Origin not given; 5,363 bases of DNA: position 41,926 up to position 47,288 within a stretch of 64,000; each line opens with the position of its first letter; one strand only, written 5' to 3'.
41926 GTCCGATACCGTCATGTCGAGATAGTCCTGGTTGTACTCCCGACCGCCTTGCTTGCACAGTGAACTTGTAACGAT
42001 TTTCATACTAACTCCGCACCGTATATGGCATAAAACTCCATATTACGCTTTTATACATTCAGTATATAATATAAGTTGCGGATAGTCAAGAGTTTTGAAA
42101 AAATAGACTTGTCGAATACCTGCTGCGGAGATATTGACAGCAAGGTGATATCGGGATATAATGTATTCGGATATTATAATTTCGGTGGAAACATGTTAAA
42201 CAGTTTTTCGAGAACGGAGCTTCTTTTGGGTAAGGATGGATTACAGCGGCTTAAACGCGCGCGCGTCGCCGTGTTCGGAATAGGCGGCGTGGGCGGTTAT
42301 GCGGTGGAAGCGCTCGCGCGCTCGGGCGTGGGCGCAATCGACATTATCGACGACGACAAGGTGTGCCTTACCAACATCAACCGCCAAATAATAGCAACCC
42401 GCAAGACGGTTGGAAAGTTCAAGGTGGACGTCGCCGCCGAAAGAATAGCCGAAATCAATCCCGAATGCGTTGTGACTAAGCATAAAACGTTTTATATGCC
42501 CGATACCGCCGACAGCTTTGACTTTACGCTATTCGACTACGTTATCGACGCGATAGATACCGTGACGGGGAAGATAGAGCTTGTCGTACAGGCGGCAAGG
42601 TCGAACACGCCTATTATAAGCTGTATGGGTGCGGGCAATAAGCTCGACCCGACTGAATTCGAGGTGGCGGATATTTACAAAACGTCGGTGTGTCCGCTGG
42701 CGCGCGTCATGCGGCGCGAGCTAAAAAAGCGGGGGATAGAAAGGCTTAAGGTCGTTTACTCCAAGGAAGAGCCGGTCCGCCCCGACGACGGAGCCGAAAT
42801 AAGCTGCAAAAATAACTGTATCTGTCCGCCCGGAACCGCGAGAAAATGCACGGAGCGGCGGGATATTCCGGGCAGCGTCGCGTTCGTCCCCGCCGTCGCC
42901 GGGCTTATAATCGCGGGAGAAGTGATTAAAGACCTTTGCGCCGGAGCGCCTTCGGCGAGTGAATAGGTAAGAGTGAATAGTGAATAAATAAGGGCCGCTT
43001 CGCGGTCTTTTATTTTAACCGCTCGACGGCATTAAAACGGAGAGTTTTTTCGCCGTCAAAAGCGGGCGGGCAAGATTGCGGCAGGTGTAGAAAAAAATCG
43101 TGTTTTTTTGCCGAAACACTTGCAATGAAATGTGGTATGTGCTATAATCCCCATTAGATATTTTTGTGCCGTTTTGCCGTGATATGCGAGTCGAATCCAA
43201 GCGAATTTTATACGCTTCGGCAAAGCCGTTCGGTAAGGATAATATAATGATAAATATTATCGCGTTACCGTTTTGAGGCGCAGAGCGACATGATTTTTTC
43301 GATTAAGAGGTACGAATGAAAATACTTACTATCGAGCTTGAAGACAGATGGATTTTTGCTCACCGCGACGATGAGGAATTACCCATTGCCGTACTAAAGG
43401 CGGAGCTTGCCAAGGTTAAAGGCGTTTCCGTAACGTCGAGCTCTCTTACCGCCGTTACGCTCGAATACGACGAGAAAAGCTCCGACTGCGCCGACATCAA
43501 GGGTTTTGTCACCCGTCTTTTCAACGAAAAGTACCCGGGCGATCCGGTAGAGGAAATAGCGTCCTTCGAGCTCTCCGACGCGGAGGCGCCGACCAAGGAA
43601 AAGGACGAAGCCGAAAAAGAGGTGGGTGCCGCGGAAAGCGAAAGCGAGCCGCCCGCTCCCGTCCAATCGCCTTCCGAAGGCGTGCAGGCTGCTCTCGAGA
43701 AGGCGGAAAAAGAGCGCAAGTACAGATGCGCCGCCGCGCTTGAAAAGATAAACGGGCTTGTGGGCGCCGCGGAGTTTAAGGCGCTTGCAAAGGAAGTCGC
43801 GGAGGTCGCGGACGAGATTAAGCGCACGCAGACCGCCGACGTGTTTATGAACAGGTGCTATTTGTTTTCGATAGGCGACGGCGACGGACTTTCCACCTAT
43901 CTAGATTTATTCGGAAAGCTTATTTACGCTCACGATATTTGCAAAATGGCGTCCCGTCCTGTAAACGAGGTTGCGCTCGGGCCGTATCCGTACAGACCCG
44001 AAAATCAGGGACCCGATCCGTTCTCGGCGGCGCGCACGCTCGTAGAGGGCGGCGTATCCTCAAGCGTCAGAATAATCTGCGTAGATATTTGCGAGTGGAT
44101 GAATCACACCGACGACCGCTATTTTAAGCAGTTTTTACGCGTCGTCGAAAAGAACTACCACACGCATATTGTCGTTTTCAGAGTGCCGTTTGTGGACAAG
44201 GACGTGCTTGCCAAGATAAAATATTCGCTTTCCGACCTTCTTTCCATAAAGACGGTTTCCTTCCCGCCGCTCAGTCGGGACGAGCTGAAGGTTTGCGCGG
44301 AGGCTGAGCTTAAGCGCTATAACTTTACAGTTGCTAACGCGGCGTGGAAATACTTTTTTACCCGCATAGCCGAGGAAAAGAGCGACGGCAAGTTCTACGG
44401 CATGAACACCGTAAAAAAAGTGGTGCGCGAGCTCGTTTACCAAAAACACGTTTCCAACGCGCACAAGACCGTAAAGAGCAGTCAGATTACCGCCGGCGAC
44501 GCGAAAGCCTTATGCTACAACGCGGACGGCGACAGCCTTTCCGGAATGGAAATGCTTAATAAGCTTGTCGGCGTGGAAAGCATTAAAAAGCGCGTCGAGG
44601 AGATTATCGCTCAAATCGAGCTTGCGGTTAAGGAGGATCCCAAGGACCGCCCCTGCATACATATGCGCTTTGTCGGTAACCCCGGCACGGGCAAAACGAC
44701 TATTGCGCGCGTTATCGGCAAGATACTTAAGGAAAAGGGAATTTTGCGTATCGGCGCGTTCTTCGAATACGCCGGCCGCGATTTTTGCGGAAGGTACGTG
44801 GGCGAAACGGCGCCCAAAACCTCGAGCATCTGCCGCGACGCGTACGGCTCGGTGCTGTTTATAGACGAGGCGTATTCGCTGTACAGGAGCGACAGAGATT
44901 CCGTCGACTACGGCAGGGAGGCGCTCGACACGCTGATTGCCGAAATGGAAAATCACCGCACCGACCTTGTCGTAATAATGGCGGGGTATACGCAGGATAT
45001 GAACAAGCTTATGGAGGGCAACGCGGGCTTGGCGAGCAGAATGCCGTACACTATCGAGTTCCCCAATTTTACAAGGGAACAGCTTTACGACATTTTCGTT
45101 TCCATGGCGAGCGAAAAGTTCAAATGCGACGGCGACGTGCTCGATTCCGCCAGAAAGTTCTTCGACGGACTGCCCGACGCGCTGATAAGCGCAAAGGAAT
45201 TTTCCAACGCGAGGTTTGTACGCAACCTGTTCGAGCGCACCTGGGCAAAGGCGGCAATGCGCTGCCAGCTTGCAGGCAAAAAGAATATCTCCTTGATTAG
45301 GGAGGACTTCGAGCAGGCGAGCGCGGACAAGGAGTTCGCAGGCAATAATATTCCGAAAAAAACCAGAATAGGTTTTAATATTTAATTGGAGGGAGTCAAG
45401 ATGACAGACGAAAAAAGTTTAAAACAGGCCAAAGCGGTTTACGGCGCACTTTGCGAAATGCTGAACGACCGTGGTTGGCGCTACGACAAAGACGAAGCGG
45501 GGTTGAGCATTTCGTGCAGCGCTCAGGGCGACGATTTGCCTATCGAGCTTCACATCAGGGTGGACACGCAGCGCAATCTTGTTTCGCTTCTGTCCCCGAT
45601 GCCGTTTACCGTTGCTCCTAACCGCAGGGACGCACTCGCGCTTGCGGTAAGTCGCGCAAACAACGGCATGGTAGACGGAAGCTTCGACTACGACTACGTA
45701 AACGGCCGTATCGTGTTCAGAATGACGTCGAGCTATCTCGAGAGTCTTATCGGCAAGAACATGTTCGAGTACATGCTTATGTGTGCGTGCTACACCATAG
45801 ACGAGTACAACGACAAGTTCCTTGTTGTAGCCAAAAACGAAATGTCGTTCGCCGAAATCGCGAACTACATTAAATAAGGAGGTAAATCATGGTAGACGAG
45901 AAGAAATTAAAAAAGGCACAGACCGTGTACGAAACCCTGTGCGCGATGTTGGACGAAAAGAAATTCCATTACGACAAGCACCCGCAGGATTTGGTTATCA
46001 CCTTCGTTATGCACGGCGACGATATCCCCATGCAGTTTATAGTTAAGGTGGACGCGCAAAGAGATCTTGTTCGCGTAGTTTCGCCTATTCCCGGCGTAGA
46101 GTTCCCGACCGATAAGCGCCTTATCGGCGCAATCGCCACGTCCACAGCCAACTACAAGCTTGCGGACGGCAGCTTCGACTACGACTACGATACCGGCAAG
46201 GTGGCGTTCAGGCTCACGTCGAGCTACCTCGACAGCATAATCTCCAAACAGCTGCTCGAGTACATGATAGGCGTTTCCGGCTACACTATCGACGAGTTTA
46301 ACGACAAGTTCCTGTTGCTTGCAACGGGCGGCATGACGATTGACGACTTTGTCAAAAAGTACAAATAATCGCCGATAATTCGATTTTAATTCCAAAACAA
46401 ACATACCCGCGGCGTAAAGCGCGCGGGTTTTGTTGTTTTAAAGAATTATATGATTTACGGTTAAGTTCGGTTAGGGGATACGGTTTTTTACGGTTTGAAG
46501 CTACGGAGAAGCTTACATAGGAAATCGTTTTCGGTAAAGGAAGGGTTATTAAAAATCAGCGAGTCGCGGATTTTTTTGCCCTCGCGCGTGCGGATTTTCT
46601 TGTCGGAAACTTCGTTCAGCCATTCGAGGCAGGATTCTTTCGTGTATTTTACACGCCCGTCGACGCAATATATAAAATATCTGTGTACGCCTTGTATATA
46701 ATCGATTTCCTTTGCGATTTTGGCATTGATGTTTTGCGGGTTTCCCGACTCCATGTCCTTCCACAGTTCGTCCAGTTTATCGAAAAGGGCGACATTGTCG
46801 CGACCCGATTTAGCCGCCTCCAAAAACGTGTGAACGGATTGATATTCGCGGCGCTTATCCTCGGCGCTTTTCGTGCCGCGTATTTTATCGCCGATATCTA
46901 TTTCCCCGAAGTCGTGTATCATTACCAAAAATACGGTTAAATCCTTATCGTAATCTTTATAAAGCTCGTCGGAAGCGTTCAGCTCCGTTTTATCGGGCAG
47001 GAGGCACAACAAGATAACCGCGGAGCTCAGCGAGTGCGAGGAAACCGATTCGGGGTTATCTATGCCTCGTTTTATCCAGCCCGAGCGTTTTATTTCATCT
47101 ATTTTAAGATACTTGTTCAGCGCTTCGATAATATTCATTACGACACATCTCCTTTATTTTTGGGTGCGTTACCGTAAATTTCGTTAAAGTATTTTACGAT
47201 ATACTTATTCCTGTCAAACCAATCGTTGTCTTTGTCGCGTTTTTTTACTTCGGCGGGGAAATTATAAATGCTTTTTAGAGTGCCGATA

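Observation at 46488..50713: AT-rich cassette: membrane-anchored NACHT/STAND-like giant protein coupled to a YfbR-type HD nucleotidase (candidate new NLR-like defence system)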

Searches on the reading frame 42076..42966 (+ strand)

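Call 19: search_protein_families(library=pfam, proteins=[window:42076-42966:+], max_evalue=0.001)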
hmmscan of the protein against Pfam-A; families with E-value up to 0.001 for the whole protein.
window:42076-42966:+ (296 aa): 1 family
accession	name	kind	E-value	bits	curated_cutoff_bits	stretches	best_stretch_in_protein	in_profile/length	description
PF00899.27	ThiF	-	1.3e-39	136.2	28.1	1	49-288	6-203/238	ThiF family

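Call 63: search_protein_families(library=padloc, proteins=[window:42076-42966:+], max_evalue=0.01)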
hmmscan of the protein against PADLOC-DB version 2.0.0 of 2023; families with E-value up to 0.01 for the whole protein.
window:42076-42966:+ (296 aa): 32 families (the best 25 are shown)
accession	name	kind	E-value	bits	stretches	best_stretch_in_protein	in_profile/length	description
PDLC00829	E1-E2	-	1.4e-18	65.2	1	56-181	166-291/426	E1-E2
PDLC00847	E1-E2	-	9e-17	58.6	1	57-182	282-406/523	E1-E2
PDLC00828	E1-E2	-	1.1e-15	55.9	1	55-142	169-255/431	E1-E2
PDLC00856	E1-E2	-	1.1e-15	55.1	1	55-175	316-433/573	E1-E2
PDLC00837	E1-E2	-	1.1e-14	52.1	1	54-183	318-453/593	E1-E2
PDLC00855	E1-E2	-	1.3e-14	52.2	1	56-137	297-377/579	E1-E2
PDLC00836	E1-E2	-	9.5e-14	48.9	1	56-137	336-417/602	E1-E2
PDLC00844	E1-E2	-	6.7e-13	46.1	1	57-164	272-379/489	E1-E2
PDLC00848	E1-E2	-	2e-12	44.2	1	58-159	371-472/607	E1-E2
PDLC00843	E1-E2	-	7.7e-12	42.5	1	42-165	299-420/575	E1-E2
PDLC00840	E1-E2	-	5.8e-11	40.1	1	56-157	208-310/458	E1-E2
PDLC00857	E1-E2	-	6.2e-11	39.5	1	58-172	343-451/589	E1-E2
PDLC00839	E1-E2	-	6.4e-11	39.2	1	58-159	367-468/602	E1-E2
PDLC00832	E1-E2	-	1.2e-10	38.2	1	55-140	332-416/588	E1-E2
PDLC00850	E1-E2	-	2e-10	37.7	1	52-135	306-387/566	E1-E2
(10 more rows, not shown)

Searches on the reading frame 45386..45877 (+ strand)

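Call 19: search_protein_families(library=pfam, proteins=[window:45386-45877:+], max_evalue=0.001)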
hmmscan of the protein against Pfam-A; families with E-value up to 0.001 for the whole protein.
window:45386-45877:+ (163 aa): 1 family
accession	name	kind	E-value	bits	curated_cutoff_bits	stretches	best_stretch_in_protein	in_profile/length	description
PF10722.14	YbjN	-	5.7e-08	33.5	22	1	22-145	5-124/126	Putative bacterial sensory transduction regulator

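Call 63: search_protein_families(library=padloc, proteins=[window:45386-45877:+], max_evalue=0.01)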
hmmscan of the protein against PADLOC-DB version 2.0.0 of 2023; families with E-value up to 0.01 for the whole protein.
window:45386-45877:+ (163 aa): 0 families

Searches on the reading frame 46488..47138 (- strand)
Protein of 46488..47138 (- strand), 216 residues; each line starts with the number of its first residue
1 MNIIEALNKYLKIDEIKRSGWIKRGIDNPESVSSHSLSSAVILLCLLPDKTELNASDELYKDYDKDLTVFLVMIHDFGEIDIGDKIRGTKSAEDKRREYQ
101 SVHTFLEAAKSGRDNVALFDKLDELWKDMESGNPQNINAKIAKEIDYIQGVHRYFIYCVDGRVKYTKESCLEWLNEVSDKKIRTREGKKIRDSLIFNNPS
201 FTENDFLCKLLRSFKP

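Call 3: search_protein_families(library=pfam, proteins=[window:46488-47138:-], max_evalue=1)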
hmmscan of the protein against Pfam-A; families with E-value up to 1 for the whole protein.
window:46488-47138:- (216 aa): 3 families
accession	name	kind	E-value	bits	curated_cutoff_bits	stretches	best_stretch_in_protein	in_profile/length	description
PF13023.12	HD_3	-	4.5e-12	46.6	22.5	1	15-160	6-137/165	HD domain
PF01966.28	HD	-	0.00019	22.1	22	1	33-149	2-114/116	HD domain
PF12917.13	YfbR-like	-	0.0006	20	25.9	1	13-99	9-89/182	5'-deoxynucleotidase YfbR-like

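Call 4: search_protein_families(library=padloc, proteins=[window:46488-47138:-], max_evalue=1)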
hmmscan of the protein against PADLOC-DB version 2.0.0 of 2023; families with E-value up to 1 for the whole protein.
window:46488-47138:- (216 aa): 1 family
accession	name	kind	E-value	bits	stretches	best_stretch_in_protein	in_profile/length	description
PDLC01767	Cas3e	-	0.063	9.7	1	17-80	22-81/680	-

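Call 6: search_protein_families(library=ncbifam, proteins=[window:46488-47138:-], max_evalue=1)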
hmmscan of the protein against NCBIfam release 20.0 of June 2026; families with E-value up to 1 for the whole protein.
window:46488-47138:- (216 aa): 1 family
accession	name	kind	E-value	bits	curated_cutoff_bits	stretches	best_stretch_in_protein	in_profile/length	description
NF002487.0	PRK01759.1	equivalog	0.022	12.9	890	1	57-165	92-199/862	bifunctional uridylyltransferase/uridylyl-removing protein GlnD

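Call 7: search_protein_families(library=phrogs, proteins=[window:46488-47138:-], max_evalue=1)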
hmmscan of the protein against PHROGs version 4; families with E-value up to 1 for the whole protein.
window:46488-47138:- (216 aa): 1 family
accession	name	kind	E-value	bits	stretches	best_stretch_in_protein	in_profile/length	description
phrog_7076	-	DNA, RNA and nucleotide metabolism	0.00016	22.5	1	11-184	10-169/188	dATP triphosphohydrolase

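Call 9: search_solved_structures(query=window:46488-47138:-, max_evalue=1, show_alignments=2)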
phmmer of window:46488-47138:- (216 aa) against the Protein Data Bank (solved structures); distinct sequences matched with E-value up to 1: 10.
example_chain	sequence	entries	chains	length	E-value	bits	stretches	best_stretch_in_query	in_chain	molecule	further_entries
4dmb_A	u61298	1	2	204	6.5e-07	33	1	10-149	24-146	HD domain-containing protein 2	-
5yox_A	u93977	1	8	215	7.8e-07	32.7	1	15-202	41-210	HD domain-containing protein YGL101W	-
1xx7_A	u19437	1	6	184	2.6e-06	31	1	12-86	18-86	oxetanocin-like protein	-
4l1j_A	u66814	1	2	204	4.1e-06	30.4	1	10-145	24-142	HD domain-containing protein 2 | HD domain-containing protein 2 (Phosphorylate)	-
4l7e_A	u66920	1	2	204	8.5e-06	29.3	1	10-149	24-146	HD domain-containing protein 2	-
4l7w_A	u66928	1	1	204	1.6e-05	28.4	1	10-149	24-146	HD domain-containing protein 2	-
2cqz_A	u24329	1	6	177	0.00013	25.4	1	12-96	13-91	177aa long hypothetical protein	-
1yoy_A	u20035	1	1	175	0.0018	21.8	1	14-47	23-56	hypothetical protein AF1432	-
1ynb_A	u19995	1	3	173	0.0045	20.4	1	14-47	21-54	hypothetical protein AF1432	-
6ulw_A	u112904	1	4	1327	0.035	17.5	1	88-136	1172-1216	Amino acid adenylation domain-containing protein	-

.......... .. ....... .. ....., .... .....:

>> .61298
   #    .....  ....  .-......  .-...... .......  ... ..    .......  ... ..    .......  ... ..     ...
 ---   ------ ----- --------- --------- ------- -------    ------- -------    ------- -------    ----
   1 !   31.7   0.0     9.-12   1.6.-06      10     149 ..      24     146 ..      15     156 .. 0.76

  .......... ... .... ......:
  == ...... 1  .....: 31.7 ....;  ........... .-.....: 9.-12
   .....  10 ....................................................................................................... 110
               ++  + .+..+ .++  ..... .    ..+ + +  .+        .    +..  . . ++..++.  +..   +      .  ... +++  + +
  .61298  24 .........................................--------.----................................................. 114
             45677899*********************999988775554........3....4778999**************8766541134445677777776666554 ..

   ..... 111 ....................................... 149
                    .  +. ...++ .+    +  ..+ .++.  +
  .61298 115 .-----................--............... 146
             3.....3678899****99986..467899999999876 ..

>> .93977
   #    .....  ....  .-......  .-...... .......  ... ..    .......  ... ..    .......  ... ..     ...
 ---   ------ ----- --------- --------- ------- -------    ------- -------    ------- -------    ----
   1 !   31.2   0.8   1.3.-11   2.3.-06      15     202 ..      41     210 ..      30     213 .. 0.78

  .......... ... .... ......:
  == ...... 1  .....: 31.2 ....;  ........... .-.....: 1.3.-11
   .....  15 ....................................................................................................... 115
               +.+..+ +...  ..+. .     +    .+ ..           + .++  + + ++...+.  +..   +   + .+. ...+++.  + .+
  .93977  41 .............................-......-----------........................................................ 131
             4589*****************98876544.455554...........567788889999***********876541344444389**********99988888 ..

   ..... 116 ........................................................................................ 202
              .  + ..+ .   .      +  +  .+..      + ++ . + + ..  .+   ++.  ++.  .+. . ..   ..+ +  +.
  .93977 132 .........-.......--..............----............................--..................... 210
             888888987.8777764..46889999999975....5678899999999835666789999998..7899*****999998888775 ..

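Call 13: find_homologous_proteins(query=window:46488-47138:-, max_evalue=0.001)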
Query window:46488-47138:- (216 aa): 11 proteins with E <= 0.001 among 159 candidates.
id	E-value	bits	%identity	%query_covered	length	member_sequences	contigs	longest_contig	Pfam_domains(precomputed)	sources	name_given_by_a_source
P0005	5.0e-140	483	100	100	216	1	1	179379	PF13023.13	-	-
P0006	3.8e-80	287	58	100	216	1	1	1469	PF13023.13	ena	-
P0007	9.8e-75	269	61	93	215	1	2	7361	PF13023.13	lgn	-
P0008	5.4e-74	267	57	100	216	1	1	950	PF13023.13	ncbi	-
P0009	9.3e-73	263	57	99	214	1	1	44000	PF13023.13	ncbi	-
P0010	2.1e-72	262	55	100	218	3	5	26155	PF13023.13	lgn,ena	-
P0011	4.5e-70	254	55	100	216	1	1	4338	PF13023.13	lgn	-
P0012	1.8e-66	242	52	100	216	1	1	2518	PF13023.13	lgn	-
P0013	3.8e-51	192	48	99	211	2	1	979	PF13023.13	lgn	-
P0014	1.4e-48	184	44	96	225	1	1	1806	PF12917.14,PF13023.13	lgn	-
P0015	2.3e-39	154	42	88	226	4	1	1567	PF13023.13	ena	-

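Call 25: find_encoding_contigs(protein=P0007, flank=10000, max_places=4)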
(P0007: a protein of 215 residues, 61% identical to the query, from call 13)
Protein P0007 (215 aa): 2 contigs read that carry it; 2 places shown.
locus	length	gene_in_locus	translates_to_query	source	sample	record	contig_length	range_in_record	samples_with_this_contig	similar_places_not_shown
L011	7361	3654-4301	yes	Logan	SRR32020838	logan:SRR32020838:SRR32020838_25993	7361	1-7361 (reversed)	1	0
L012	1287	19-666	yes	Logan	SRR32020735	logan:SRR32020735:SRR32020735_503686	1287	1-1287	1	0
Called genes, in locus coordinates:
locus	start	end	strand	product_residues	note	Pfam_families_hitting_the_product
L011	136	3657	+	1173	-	-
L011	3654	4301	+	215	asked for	PF13023:HD_3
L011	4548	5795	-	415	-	PF14659:Phage_int_SAM_3, PF22022:Phage_int_M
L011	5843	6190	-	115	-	PF01381:HTH_3, PF12844:HTH_19, PF13560:HTH_31 (weak)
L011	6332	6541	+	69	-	-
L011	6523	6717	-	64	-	-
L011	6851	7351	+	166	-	-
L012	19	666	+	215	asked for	PF13023:HD_3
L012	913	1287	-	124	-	?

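Call 26: find_encoding_contigs(protein=P0010, flank=10000, max_places=5)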
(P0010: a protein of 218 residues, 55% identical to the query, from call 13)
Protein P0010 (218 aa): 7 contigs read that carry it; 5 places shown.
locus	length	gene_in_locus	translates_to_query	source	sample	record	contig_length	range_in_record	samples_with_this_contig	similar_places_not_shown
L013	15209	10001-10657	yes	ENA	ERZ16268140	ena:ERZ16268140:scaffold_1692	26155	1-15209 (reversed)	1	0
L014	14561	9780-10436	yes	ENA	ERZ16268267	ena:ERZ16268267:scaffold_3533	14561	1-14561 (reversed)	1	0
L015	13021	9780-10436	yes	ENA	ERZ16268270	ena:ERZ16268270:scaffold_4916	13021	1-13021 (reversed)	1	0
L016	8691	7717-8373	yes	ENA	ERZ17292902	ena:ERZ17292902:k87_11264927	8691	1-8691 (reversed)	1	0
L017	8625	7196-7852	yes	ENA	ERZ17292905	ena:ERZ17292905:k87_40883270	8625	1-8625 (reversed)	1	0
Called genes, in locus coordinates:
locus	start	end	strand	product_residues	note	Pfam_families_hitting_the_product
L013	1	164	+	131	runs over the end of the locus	PF01243:PNPOx_N, PF16242:Pyrid_ox_like (weak)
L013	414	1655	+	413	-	PF14281:PDDEXK_4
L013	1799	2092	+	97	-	PF13560:HTH_31 (weak), PF01381:HTH_3, PF13443:HTH_26 (weak)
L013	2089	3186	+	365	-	PF13657:Couple_hipA, PF07804:HipA_C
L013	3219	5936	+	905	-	PF07728:AAA_5 (faint), PF09848:SLFN-g3_helicase (faint), PF13245:AAA_19, PF13604:AAA_30, PF01443:Viral_helicase1, PF13538:UvrD_C_2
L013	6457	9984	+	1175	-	-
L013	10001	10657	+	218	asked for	PF13023:HD_3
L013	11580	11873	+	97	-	PF01381:HTH_3, PF13443:HTH_26 (weak)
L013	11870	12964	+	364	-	PF13657:Couple_hipA, PF07804:HipA_C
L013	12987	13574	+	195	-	PF22016:DUF6933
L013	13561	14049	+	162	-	-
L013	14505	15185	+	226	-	-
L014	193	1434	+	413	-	PF14281:PDDEXK_4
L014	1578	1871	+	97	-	PF13560:HTH_31 (weak), PF01381:HTH_3, PF13443:HTH_26 (weak)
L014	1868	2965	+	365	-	PF13657:Couple_hipA, PF07804:HipA_C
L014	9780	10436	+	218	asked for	PF13023:HD_3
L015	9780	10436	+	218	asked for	PF13023:HD_3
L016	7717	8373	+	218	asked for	PF13023:HD_3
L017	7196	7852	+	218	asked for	PF13023:HD_3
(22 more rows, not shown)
